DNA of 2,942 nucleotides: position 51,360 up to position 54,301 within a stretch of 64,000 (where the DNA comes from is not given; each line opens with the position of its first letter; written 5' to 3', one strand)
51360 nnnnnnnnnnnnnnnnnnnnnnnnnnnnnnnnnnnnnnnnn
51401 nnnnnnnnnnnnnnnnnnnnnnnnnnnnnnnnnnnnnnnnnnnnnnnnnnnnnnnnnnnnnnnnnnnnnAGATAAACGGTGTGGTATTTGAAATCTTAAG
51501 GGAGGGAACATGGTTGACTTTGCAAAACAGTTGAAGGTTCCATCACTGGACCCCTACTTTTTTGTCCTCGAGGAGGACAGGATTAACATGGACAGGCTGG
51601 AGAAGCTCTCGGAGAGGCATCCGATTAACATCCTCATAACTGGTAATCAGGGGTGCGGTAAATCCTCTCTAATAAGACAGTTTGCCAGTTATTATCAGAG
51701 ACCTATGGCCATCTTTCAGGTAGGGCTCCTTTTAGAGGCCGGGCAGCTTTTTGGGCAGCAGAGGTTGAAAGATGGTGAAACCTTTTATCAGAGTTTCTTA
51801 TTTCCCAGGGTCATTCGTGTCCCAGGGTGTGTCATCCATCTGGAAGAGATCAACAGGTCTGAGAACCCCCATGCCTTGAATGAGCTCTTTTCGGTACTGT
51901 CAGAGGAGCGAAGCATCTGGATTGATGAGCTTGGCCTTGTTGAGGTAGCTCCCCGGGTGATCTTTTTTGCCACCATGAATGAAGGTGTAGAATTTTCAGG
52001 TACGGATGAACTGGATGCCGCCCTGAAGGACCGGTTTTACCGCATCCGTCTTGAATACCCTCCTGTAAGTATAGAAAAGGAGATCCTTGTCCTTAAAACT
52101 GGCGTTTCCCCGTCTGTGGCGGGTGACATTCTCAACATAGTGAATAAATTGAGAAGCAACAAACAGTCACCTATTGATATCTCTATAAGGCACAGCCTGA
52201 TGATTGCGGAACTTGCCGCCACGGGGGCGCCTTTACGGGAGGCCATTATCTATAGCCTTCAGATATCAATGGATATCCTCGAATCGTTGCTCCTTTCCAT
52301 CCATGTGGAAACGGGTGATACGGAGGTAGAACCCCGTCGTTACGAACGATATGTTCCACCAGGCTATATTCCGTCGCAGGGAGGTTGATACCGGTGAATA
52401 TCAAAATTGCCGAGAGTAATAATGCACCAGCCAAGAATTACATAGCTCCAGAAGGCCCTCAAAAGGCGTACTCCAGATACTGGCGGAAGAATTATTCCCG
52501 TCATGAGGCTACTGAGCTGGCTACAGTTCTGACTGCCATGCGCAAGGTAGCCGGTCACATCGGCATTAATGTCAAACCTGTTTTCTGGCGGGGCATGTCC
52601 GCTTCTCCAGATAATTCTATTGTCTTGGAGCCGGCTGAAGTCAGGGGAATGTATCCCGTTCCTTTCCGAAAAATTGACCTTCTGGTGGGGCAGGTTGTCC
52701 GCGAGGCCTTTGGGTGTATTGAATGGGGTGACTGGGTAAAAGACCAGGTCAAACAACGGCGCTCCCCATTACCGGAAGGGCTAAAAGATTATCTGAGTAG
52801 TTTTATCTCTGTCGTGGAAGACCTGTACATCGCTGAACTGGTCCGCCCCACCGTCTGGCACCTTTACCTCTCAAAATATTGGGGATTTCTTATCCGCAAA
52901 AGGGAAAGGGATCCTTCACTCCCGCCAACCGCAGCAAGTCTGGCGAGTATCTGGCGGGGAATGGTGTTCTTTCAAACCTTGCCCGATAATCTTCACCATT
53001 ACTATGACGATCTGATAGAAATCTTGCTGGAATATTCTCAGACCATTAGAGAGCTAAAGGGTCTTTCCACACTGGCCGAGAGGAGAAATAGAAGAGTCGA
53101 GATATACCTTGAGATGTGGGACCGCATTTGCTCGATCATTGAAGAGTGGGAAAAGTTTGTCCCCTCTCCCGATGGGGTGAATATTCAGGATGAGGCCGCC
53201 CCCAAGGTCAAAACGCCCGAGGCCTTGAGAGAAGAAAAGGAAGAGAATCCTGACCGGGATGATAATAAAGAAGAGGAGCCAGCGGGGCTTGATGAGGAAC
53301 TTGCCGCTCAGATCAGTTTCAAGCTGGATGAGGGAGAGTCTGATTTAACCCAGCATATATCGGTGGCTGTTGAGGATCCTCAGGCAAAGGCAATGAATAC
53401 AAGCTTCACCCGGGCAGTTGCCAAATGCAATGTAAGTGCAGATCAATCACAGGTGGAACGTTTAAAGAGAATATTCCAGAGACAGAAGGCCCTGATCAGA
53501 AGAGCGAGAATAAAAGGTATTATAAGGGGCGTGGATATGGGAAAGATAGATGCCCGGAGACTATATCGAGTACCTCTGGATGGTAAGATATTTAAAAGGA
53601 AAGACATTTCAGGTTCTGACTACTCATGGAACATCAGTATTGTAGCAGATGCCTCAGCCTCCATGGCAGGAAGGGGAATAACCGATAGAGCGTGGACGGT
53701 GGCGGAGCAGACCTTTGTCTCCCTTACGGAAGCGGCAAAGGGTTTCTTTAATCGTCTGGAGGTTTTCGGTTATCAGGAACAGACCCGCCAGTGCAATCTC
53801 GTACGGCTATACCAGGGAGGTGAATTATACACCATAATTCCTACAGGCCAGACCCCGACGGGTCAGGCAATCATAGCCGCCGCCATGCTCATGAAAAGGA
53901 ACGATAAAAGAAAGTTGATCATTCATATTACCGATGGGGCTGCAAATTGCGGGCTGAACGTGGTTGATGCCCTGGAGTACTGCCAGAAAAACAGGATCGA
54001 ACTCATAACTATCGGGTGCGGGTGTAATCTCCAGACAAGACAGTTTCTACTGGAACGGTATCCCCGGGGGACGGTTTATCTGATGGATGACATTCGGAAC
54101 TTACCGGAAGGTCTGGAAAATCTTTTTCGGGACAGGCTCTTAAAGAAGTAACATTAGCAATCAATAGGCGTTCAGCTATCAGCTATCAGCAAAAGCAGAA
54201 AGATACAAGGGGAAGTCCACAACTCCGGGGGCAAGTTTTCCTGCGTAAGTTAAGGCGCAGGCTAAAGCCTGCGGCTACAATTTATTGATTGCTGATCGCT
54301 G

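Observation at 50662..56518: Unassigned six-gene module: GG-terminated MoaD/ThiS Ubl, orphan protein, CobS/MoxR AAA+, CobT-like VWA, radical-SAM/SPASM and ThiF/MoeB E1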

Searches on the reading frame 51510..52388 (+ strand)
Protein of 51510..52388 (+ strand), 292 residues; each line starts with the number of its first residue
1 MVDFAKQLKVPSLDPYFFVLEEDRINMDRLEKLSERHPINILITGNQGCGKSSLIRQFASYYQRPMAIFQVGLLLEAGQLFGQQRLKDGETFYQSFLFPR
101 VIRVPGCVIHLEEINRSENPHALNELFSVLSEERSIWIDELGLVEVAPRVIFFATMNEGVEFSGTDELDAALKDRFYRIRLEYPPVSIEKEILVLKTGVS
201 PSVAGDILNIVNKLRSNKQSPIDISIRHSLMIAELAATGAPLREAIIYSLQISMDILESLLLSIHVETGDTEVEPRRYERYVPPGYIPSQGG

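Call 3: search_protein_families(library=pfam, proteins=[window:51510-52388:+], max_evalue=0.1)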
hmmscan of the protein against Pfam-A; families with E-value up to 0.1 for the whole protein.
window:51510-52388:+ (292 aa): 25 families
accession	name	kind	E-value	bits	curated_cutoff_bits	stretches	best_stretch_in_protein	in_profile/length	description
PF07728.20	AAA_5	-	2.1e-19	70.3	22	1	40-176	1-139/139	AAA domain (dynein-related subfamily)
PF00004.35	AAA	-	2.6e-06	28.3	21.2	1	41-179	1-126/131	ATPase family associated with various cellular activities (AAA)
PF13191.12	AAA_16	-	7.2e-06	27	32.6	1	27-70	13-56/167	AAA ATPase domain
PF08406.16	CbbQ_C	-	0.00015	22.3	20.6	1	189-250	1-64/85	CbbQ/NirQ/NorQ C-terminal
PF07726.17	AAA_3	-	0.00027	21.2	27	1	41-176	2-129/131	ATPase family associated with various cellular activities (AAA)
PF01637.24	ATPase_2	-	0.0017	18.7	33.2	1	27-60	8-42/225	ATPase domain predominantly from Archaea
PF20030.5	bpMoxR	-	0.0019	17.8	27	1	40-198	33-181/205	MoxR domain in the MoxR-vWA-beta-propeller ternary systems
PF05673.19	DUF815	-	0.002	17.8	23.8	1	34-64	49-79/249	Protein of unknown function (DUF815)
PF00503.26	G-alpha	-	0.0057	16.3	48.8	1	31-64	14-47/333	G-protein alpha subunit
PF13521.12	AAA_28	-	0.0084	16.8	27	1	41-90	2-44/164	AAA domain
PF20693.3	YobI-ATPase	-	0.011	15.7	27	1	32-67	8-42/363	YobI-like P-loop NTPase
PF13173.12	AAA_14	-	0.013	15.9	27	1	41-72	5-36/129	AAA domain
PF20720.3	nSTAND3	-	0.013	15.6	27.2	1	40-64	19-43/155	Novel STAND NTPase 3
PF12775.13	AAA_7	-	0.015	15.2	25.8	1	19-61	14-56/181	P-loop containing dynein motor region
PF07724.20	AAA_2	-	0.017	15.6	27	1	38-233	3-121/166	AAA domain (Cdc48 subfamily)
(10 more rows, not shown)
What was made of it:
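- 51510..52388 (+): g3: MoxR-class AAA+ ATPase, BssE-type paralogue. AAA_5 at 2e-19 (call 3).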

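Call 4: search_protein_families(library=ncbifam, proteins=[window:51510-52388:+], max_evalue=0.1)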
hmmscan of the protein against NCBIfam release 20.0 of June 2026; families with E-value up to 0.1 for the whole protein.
window:51510-52388:+ (292 aa): 15 families
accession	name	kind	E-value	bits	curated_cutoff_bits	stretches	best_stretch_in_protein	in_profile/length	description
TIGR02640.1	gas_vesic_GvpN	equivalog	1.7e-16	60.5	266.8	2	109-259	109-260/262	gas vesicle protein GvpN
NF047784.1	MadB_ATPase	equivalog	8.1e-07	28.5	475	1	106-236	139-255/298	MadB family AAA-type ATPase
NF042959.1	IteA_antiphage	equivalog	0.0021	17.3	510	1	26-71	113-158/367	anti-phage ATPase IteA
TIGR02031.1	BchD-ChlD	equivalog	0.0049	15.6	499.55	1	41-177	19-159/608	magnesium chelatase ATPase subunit D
NF003745.1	PRK05342.1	equivalog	0.0053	15.7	359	1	38-79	109-150/418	ATP-dependent Clp protease ATP-binding subunit ClpX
NF049994.1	slr1306_fam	domain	0.013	14.1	490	1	26-63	96-133/470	slr1306 family protein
TIGR00954.1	3a01203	subfamily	0.021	13.2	918.9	1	37-59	478-500/660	peroxysomal long chain fatty acyl transporter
NF010248.0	PRK13695.1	equivalog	0.024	14.3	156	0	38-146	3-113/180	NTPase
NF005408.0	PRK06964.1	equivalog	0.029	13.7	483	1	27-60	10-43/342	DNA polymerase III subunit delta'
TIGR02928.1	TIGR02928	subfamily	0.047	12.5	181.3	1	33-61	35-63/366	orc1/cdc6 family replication initiation protein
NF010335.0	PRK13764.1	equivalog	0.055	12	340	0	29-65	255-290/613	ATPase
NF041815.1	Avs4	equivalog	0.057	10.6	1500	1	27-69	189-236/1579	AVAST type 4 anti-phage nuclease Avs4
TIGR00231.1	small_GTP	domain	0.085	12.6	42.5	0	38-63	3-28/164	GTP-binding protein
NF009067.0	PRK12402.1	equivalog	0.085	11.8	317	0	27-77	24-80/340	replication factor C small subunit 2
NF007601.2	PRK10247.1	equivalog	0.097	12.1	292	0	41-62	30-51/204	iron efflux ABC transporter ATP-binding subunit FetA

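Call 53: find_homologous_proteins(query=window:51510-52388:+, max_evalue=1e-20)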
Query window:51510-52388:+ (292 aa): 751 proteins with E <= 1e-20 among 3372 candidates; the best 120 are listed.
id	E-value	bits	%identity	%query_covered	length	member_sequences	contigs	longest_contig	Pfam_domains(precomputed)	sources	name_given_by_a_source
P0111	6.5e-188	641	100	100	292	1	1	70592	PF00004.36,PF07728.21,PF13191.13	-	-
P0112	2.9e-186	636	99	100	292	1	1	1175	PF00004.36,PF07728.21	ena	-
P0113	9.5e-173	591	91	100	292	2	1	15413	PF20030.6,PF00004.36,PF07728.21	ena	-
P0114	1.7e-172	591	90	99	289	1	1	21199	PF20030.6,PF00004.36,PF07728.21,PF13191.13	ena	-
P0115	4.7e-172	589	90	99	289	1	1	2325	PF00004.36,PF07728.21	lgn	-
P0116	6.4e-172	589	90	99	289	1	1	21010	PF20030.6,PF00004.36,PF07728.21,PF13191.13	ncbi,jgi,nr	ncbi:MAG: CbbQ/NirQ/NorQ/GpvN family protein [Syntrophaceae bacterium CG2_30_49_12]|nr:MAG: CbbQ/Nir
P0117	9.2e-172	588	90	99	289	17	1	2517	PF20030.6,PF00004.36,PF07728.21,PF13191.13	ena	-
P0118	1.3e-171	588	90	99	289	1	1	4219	PF00004.36,PF07728.21,PF13191.13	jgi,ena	-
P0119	1.8e-171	587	89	99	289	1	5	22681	PF00004.36,PF07728.21,PF13191.13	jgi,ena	-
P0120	2.1e-171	587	90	99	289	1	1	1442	PF20030.6,PF00004.36,PF07728.21,PF13191.13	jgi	jgi:nitric oxide reductase NorQ protein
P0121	3.4e-171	586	89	100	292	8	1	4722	PF00004.36,PF07728.21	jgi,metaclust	metaclust:\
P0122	4.4e-171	586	89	99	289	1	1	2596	PF07728.21,PF13191.13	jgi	-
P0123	5.9e-171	585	90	99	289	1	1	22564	PF00004.36,PF07728.21,PF13191.13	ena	-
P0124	3.7e-167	573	88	100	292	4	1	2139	PF00004.36,PF07728.21,PF13191.13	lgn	-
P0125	2.0e-166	571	89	98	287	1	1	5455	PF20030.6,PF07728.21,PF13191.13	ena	-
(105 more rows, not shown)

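Call 73: search_protein_families(library=padloc, proteins=[window:51510-52388:+], max_evalue=0.001)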
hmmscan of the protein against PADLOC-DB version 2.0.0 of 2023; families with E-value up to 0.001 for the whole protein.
window:51510-52388:+ (292 aa): 0 families

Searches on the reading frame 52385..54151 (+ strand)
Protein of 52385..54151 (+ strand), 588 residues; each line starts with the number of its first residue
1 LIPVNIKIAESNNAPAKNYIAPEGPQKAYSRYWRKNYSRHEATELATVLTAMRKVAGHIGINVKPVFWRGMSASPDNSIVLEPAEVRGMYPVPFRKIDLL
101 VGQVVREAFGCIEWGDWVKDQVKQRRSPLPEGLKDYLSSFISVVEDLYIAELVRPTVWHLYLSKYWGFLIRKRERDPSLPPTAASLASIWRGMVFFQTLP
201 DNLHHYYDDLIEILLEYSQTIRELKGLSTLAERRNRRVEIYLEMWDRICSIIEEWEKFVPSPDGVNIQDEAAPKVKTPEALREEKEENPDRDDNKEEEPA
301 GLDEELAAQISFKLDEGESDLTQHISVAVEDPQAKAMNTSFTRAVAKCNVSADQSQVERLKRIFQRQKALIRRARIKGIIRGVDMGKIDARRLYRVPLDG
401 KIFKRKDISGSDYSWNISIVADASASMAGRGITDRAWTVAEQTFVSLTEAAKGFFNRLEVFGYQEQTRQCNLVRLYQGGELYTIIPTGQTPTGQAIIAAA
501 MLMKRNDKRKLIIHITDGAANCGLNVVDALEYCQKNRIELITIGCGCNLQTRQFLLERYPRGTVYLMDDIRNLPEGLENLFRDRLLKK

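Call 3: search_protein_families(library=pfam, proteins=[window:52385-54151:+], max_evalue=0.1)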
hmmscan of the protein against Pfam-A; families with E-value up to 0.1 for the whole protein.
window:52385-54151:+ (588 aa): 2 families
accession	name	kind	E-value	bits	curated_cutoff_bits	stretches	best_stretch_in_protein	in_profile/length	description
PF00092.34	VWA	-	7e-06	26.8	23.8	1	416-547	1-141/174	von Willebrand factor type A domain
PF13519.12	VWA_2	-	0.0073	17.4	27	1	419-518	3-106/107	von Willebrand factor type A domain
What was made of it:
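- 52385..54151 (+): g4: 588-aa VWA protein with MIDAS, BssF-type paralogue (start possibly GTG 52394). VWA at 7e-6 (call 3).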

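Call 4: search_protein_families(library=ncbifam, proteins=[window:52385-54151:+], max_evalue=0.1)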
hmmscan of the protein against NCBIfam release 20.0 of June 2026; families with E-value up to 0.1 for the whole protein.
window:52385-54151:+ (588 aa): 3 families
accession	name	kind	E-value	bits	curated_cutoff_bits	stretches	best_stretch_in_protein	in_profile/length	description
TIGR02442.1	Cob-chelat-sub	hypoth_equivalog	5.6e-05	21.8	779.45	1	276-525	335-587/641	putative cobaltochelatase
NF033757.1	gliding_CglB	equivalog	0.0076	15.3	200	1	485-527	163-207/402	adventurous gliding motility lipoprotein CglB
NF047508.1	VWA_BatA_Lepto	exception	0.014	14.4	380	1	489-548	170-231/315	VWA domain-containing protein BatA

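Call 73: search_protein_families(library=padloc, proteins=[window:52385-54151:+], max_evalue=0.001)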
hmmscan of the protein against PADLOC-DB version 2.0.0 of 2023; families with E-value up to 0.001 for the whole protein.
window:52385-54151:+ (588 aa): 0 families
